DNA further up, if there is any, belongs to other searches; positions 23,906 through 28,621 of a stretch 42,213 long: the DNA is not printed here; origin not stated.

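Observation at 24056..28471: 1471-aa fusion of an apparently non-catalytic M28/PA peptidase-like ectodomain with a MacB/FtsX-type permease, with no partner ATPase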

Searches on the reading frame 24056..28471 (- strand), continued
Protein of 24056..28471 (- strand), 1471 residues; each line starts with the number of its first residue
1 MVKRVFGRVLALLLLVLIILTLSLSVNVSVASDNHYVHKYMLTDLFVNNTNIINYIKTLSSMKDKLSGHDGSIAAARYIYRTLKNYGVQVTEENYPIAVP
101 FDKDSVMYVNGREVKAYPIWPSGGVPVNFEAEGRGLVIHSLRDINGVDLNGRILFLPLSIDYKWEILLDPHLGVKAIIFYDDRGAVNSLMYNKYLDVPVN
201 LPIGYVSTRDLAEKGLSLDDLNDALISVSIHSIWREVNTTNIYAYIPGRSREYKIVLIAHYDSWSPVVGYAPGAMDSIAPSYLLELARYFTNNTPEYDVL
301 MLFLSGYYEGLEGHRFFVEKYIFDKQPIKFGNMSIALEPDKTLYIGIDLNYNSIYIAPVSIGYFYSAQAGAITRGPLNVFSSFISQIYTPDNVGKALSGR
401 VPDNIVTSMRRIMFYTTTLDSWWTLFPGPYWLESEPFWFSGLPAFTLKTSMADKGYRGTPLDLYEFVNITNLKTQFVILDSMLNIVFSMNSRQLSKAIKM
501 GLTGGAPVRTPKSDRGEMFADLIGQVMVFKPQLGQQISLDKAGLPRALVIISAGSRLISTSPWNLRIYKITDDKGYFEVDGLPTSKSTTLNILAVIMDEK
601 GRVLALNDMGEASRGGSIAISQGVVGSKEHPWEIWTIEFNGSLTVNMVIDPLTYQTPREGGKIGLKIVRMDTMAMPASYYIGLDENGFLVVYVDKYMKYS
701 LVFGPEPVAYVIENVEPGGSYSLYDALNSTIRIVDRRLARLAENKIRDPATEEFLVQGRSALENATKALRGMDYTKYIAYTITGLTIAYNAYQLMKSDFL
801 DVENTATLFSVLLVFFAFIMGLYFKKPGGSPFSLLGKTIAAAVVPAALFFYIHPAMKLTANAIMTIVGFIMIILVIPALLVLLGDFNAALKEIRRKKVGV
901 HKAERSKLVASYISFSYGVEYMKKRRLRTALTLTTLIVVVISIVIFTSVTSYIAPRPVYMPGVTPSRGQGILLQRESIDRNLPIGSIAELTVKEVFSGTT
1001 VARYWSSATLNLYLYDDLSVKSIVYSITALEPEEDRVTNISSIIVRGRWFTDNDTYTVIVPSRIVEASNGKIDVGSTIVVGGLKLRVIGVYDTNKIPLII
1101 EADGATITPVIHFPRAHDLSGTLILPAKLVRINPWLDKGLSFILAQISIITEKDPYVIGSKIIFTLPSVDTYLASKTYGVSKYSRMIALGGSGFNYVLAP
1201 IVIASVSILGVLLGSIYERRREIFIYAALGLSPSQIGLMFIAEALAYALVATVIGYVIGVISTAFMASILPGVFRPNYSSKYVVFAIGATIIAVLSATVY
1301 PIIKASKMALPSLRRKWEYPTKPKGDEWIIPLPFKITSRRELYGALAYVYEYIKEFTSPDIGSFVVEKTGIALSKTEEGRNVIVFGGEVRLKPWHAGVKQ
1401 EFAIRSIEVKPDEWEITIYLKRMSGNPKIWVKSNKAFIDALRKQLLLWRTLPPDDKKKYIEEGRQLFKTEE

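Call 13: find_encoding_contigs(protein=P0018, flank=10000, max_places=2)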
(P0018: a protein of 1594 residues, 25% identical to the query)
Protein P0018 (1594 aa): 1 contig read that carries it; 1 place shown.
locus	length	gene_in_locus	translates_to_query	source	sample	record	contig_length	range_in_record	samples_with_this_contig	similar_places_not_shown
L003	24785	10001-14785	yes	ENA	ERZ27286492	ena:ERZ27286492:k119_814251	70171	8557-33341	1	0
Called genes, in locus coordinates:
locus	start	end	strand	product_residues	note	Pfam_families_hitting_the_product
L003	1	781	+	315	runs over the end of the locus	PF08668:HDOD, PF01966:HD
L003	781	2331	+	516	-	PF01590:GAF, PF13185:GAF_2, PF13492:GAF_3 (weak), PF00512:HisKA, PF02518:HATPase_c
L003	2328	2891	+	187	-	PF10975:DUF2802 (faint)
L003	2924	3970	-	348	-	PF00155:Aminotran_1_2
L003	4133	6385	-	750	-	PF13328:HD_4, PF01966:HD, PF04607:RelA_SpoT, PF02824:TGS, PF19296:RelA_AH, PF28438:RelA_RIS, PF01842:ACT (faint), PF13291:ACT_4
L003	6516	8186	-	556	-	PF13231:PMT_2 (weak)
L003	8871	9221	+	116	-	PF07009:NusG_II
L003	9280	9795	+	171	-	PF07456:Hpre_diP_synt_I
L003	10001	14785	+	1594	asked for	PF02687:FtsX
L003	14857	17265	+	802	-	-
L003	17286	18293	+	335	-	-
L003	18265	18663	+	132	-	PF05402:PqqD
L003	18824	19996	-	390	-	PF00669:Flagellin_N, PF00700:Flagellin_C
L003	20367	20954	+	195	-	-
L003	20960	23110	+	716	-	PF23139:OB_YrrC, PF14520:HHH_5 (weak), PF14490:HHH_RecD2, PF05970:PIF1 (weak), PF13604:AAA_30, PF13245:AAA_19, PF18335:SH3_13, PF13538:UvrD_C_2, +4 more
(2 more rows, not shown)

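Call 14: find_encoding_contigs(protein=P0015, flank=10000, max_places=1)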
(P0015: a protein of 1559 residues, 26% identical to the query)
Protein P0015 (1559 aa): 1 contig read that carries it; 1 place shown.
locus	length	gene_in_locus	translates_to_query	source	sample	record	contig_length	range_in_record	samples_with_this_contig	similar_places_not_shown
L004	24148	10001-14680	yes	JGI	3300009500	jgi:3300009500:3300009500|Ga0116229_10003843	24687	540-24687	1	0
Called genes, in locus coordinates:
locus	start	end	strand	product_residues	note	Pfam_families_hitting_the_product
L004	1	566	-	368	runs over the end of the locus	?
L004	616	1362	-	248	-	PF01479:S4, PF01728:FtsJ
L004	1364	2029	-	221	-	PF00300:His_Phos_1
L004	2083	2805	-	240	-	PF00027:cNMP_binding, PF13545:HTH_Crp_2, PF00325:Crp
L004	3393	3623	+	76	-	-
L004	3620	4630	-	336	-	PF12127:FloA, PF02403:Seryl_tRNA_N (weak)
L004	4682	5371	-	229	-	PF00149:Metallophos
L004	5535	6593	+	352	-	PF01757:Acyl_transf_3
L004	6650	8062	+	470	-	PF00875:DNA_photolyase, PF03441:FAD_binding_7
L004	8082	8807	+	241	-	-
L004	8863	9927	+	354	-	PF00437:T2SSE, PF13555:AAA_29 (weak)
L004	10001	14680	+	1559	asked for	PF04389:Peptidase_M28, PF02687:FtsX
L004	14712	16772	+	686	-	-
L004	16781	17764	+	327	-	-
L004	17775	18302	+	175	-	PF05402:PqqD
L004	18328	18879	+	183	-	PF02687:FtsX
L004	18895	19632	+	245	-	PF02463:SMC_N (faint), PF00005:ABC_tran, PF13304:AAA_21 (faint)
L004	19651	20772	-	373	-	PF12894:ANAPC4_WD40 (faint), PF25174:Beta-prop_THOC3 (weak), PF25175:Beta-prop_WDR5 (faint), PF23381:Beta-prop_IFT122_1st, PF23414:Beta-prop_EML_2 (weak), PF13360:PQQ_2 (weak), PF13570:Beta-prop_ACSF4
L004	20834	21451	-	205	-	PF07685:GATase_3, PF01174:SNO, PF03575:Peptidase_S51 (weak)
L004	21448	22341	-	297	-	PF01680:SOR_SNZ, PF05690:ThiG (faint)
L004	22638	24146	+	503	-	?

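Call 15: find_encoding_contigs(protein=P0020, flank=10000, max_places=1)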
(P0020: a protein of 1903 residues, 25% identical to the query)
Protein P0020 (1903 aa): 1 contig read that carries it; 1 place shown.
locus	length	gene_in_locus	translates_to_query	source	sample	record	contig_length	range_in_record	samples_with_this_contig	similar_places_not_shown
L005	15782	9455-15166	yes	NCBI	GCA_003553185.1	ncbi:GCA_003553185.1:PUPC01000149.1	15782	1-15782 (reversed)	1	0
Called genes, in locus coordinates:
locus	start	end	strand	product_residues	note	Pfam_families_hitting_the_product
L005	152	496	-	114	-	PF20803:PaaX_M (faint), PF09827:CRISPR_Cas2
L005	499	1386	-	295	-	PF01867:Cas_Cas1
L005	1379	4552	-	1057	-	PF18470:Cas9_a, PF13395:HNH_4, PF18541:RuvC_III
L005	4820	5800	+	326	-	PF00579:tRNA-synt_1b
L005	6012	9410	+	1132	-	PF20581:DUF6785, PF20580:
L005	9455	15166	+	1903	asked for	PF02687:FtsX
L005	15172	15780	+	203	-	?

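Call 16: find_encoding_contigs(protein=P0021, flank=10000, max_places=1)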
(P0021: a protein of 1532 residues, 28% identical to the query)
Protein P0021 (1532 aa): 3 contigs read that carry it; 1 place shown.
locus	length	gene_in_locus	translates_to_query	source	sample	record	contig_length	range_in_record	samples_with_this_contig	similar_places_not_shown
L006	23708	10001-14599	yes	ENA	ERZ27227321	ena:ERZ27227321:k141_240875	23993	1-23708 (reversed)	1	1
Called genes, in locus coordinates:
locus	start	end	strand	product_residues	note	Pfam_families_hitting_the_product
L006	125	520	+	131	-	-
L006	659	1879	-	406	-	-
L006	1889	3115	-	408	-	-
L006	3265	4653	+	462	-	PF00884:Sulfatase, PF01663:Phosphodiest, PF16347:SGSH_C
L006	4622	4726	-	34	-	-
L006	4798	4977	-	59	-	-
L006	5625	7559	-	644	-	-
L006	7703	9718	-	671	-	-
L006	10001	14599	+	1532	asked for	PF04389:Peptidase_M28, PF02687:FtsX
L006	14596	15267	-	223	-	PF00753:Lactamase_B, PF13483:Lactamase_B_3, PF12706:Lactamase_B_2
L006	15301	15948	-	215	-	-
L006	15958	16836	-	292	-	PF02629:CoA_binding, PF13380:CoA_binding_2 (weak), PF00549:Ligase_CoA, PF13607:Succ_CoA_lig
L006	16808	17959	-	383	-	PF08442:ATP-grasp_2, PF24948:Citrate_synth_N, PF00549:Ligase_CoA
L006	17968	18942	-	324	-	PF05569:Peptidase_M56 (weak), PF01435:Peptidase_M48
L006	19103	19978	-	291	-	-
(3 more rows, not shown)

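Call 17: find_encoding_contigs(protein=P0019, flank=10000, max_places=1)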
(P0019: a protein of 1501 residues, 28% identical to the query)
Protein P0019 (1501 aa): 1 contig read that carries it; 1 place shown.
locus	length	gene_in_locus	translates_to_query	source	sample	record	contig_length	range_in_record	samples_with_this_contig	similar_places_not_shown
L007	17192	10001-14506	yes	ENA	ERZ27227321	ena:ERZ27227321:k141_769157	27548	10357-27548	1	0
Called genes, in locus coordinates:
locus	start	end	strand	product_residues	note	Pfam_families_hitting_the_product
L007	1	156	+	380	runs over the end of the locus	PF01208:URO-D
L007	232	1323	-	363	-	-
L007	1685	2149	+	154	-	-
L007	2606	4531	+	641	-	PF01663:Phosphodiest, PF01676:Metalloenzyme (faint)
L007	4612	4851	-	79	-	PF01934:HepT-like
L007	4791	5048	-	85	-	PF01934:HepT-like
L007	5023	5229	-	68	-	-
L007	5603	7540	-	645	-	-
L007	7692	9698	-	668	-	-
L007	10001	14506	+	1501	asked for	PF04389:Peptidase_M28, PF12704:MacB_PCD (weak), PF02687:FtsX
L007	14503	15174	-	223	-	PF13483:Lactamase_B_3, PF12706:Lactamase_B_2, PF00753:Lactamase_B (weak)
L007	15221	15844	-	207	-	-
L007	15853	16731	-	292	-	PF02629:CoA_binding, PF13380:CoA_binding_2, PF00549:Ligase_CoA, PF13607:Succ_CoA_lig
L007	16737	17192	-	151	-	?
